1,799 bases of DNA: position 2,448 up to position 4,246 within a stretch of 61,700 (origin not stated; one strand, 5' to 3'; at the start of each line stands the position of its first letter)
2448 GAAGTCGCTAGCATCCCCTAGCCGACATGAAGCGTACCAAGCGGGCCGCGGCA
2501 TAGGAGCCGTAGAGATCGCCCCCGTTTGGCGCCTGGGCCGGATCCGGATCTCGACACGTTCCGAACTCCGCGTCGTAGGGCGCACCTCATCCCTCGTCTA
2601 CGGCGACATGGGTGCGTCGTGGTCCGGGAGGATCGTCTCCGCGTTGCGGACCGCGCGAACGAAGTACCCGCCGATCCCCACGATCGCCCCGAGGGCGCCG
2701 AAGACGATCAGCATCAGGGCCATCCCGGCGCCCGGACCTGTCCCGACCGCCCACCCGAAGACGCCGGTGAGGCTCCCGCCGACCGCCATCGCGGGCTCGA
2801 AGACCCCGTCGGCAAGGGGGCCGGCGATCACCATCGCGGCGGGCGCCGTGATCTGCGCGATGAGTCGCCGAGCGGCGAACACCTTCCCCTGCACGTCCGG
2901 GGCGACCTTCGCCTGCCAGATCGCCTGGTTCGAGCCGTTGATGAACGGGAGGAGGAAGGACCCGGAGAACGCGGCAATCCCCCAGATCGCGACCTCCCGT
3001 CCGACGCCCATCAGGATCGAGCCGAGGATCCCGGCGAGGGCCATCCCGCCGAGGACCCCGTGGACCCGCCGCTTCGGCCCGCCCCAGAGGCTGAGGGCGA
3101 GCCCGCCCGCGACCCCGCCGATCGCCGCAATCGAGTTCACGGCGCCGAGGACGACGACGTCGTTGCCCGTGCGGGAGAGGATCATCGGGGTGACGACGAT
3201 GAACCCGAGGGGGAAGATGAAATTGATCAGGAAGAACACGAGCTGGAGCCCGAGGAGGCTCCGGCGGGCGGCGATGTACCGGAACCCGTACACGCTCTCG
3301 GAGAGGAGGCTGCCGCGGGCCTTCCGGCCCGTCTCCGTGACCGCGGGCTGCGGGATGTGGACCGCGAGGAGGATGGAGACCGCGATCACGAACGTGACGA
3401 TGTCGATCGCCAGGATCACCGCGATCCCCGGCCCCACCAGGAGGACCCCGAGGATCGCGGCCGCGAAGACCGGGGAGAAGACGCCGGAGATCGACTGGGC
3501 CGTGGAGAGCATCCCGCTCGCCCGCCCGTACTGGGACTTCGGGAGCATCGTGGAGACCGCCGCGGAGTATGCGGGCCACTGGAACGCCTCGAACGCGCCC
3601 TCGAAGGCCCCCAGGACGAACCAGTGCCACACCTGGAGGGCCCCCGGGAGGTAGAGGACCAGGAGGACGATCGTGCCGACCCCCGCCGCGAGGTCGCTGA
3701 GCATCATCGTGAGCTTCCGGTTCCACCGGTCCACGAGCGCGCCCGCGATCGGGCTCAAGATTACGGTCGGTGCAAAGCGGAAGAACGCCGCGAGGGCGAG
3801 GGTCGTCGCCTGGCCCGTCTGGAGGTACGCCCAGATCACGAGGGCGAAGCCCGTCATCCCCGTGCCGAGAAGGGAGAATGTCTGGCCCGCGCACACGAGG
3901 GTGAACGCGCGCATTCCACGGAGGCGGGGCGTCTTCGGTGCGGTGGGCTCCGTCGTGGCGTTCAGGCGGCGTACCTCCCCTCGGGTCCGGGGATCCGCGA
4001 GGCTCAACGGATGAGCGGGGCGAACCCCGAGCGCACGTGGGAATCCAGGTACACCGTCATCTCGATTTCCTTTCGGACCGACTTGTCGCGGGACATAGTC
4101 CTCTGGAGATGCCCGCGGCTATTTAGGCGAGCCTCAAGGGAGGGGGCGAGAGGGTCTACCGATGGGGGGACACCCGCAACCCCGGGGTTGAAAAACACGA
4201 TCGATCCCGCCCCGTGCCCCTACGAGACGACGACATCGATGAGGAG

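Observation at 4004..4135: Duplicated promoter plus 30-codon upstream-ORF cassette, copy 1, overlapping the start of an MFS transporter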

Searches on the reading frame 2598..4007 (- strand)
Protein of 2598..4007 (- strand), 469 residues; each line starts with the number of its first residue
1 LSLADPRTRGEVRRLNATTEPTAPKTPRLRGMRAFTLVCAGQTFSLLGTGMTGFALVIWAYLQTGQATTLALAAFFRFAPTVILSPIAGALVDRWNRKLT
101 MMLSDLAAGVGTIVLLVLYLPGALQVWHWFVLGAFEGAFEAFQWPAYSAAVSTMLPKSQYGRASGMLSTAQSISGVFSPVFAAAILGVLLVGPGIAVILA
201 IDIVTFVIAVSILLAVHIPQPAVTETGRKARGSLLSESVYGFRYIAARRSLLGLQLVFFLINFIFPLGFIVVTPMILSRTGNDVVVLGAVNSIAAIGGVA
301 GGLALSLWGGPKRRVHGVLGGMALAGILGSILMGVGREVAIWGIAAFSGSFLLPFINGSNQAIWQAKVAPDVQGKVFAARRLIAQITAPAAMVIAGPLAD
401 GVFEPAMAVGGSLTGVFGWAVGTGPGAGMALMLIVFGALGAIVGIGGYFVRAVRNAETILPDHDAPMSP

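Call 7: search_protein_families(library=pfam, proteins=[window:2598-4007:-], max_evalue=0.01)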
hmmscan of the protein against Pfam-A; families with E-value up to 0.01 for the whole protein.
window:2598-4007:- (469 aa): 2 families
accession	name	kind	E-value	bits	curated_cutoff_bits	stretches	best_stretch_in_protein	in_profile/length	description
PF07690.21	MFS_1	-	1.8e-25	90.1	33.4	1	39-388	2-343/347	Major Facilitator Superfamily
PF05977.19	MFS_3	-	1.3e-05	24.3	27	1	77-305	54-274/524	Transmembrane secretion effector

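Call 45: find_homologous_proteins(query=window:2601-4007:-, max_evalue=1e-40)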
Query window:2601-4007:- (469 aa): 7906 proteins with E <= 1e-40 among 8000 candidates; the best 120 are listed.
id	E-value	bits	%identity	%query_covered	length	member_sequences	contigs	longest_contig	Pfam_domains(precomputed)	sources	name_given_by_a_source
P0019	6.5e-271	917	100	93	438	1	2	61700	PF05977.20,PF07690.22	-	-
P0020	1.2e-269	913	99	93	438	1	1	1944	PF05977.20,PF07690.22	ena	-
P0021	1.8e-255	866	94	93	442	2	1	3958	PF07690.22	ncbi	-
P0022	1.7e-242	824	86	94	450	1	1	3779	PF07690.22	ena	-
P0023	2.0e-242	823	86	94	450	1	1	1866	PF05977.20,PF07690.22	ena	-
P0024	7.5e-238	808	86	93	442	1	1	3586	PF05977.20,PF07690.22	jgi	-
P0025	3.8e-237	806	86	93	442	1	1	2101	PF05977.20,PF07690.22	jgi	jgi:MFS family permease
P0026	7.6e-236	802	86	93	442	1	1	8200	PF05977.20,PF07690.22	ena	-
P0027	1.4e-235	801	86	93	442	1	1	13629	PF07690.22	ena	-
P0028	2.3e-232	790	84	93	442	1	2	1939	PF05977.20,PF07690.22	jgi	jgi:MFS family permease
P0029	7.1e-226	769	81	95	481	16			PF05977.20,PF07690.22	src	-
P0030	3.5e-222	757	80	93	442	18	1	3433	PF05977.20,PF07690.22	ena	-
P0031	7.5e-215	732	78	92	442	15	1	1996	PF05977.20,PF07690.22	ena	-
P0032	7.2e-210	716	75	99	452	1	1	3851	PF05977.20,PF07690.22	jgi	-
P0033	2.0e-209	714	77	93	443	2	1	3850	PF05977.20,PF07690.22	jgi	-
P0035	1.4e-192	659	72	93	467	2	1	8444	PF07690.22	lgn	-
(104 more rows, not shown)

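Call 46: find_encoding_contigs(protein=P0027, flank=3000, max_places=2)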
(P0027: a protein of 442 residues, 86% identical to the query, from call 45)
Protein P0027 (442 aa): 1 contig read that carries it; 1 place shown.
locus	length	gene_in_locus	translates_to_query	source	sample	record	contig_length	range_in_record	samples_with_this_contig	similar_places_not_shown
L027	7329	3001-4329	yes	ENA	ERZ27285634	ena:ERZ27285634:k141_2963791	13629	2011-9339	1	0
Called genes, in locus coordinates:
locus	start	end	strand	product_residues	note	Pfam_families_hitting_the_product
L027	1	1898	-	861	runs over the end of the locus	PF00801:PKD (weak), PF18911:PKD_4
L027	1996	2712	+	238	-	PF02678:Pirin, PF17954:Pirin_C_2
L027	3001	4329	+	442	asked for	PF07690:MFS_1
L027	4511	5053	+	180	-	-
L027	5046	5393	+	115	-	-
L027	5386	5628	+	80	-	-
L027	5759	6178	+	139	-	PF10604:Polyketide_cyc2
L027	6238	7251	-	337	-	PF27245:AF_0692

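Call 47: find_encoding_contigs(protein=P0021, flank=3000, max_places=2)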
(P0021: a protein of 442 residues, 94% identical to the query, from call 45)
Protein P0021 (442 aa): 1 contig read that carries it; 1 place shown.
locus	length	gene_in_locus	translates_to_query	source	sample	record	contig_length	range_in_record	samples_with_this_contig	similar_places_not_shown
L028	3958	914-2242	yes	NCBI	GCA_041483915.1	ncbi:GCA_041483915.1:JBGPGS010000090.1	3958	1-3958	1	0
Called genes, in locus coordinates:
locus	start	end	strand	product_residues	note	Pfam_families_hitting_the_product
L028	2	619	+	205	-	?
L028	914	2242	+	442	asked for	PF07690:MFS_1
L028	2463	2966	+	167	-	-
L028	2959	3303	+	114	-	-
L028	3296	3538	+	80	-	-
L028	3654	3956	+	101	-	?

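Call 48: find_encoding_contigs(protein=P0022, flank=3000, max_places=2)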
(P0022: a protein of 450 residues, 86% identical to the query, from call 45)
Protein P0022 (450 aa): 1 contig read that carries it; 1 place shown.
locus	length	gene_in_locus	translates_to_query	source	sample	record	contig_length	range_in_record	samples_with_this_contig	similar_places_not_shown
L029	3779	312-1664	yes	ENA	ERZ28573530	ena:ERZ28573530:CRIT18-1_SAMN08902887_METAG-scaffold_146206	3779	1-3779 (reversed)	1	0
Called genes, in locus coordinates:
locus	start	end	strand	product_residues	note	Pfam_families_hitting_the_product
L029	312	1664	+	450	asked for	PF07690:MFS_1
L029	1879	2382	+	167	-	-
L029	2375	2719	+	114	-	-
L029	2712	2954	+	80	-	-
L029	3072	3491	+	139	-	PF10604:Polyketide_cyc2 (weak)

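Call 49: find_encoding_contigs(protein=P0035, flank=3000, max_places=2)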
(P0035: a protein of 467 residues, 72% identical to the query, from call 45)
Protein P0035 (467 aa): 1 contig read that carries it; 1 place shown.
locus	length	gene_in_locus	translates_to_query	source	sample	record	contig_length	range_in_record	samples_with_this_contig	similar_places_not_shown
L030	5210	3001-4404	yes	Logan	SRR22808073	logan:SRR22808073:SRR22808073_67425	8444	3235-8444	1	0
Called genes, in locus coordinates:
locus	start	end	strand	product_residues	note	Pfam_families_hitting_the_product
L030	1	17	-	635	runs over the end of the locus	PF05833:NFACT_N, PF05670:NFACT-R_1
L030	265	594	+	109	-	-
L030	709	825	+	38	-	-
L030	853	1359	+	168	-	-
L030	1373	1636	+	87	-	-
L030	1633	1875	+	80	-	-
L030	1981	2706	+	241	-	PF02678:Pirin, PF17954:Pirin_C_2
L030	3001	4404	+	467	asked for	PF07690:MFS_1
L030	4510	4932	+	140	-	-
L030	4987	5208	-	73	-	?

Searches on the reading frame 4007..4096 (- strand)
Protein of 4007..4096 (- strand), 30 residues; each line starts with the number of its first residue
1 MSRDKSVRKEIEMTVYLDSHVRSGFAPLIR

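Call 7: search_protein_families(library=pfam, proteins=[window:4007-4096:-], max_evalue=0.01)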
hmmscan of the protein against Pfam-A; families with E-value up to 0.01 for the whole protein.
window:4007-4096:- (30 aa): 0 families

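Call 13: find_related_loci(query=A2, collection=genome_contigs, flank=3000)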
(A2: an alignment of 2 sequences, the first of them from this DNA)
Query A2 (30 aa) in genome_contigs; peptide patterns used: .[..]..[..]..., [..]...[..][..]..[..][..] (x = any residue, [..] = any of these).
52 stretches matched a pattern, but none encodes a relative of the query by tblastn (E <= 1e-3).
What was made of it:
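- Tried and rejected: It found no relatives because the patterns were too strict (call 13).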

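Call 29: find_encoding_contigs(protein=window:4007-4096:-, flank=6000)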
Protein window:4007-4096:- (30 aa): 1 contig read that carries it; 1 place shown.
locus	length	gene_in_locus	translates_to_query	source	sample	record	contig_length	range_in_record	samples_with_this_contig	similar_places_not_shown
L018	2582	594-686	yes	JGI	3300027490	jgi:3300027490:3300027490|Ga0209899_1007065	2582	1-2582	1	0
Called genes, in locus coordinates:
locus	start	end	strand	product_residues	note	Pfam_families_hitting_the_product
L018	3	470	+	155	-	?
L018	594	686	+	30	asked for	-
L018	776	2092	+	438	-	PF05977:MFS_3 (weak), PF07690:MFS_1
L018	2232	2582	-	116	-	?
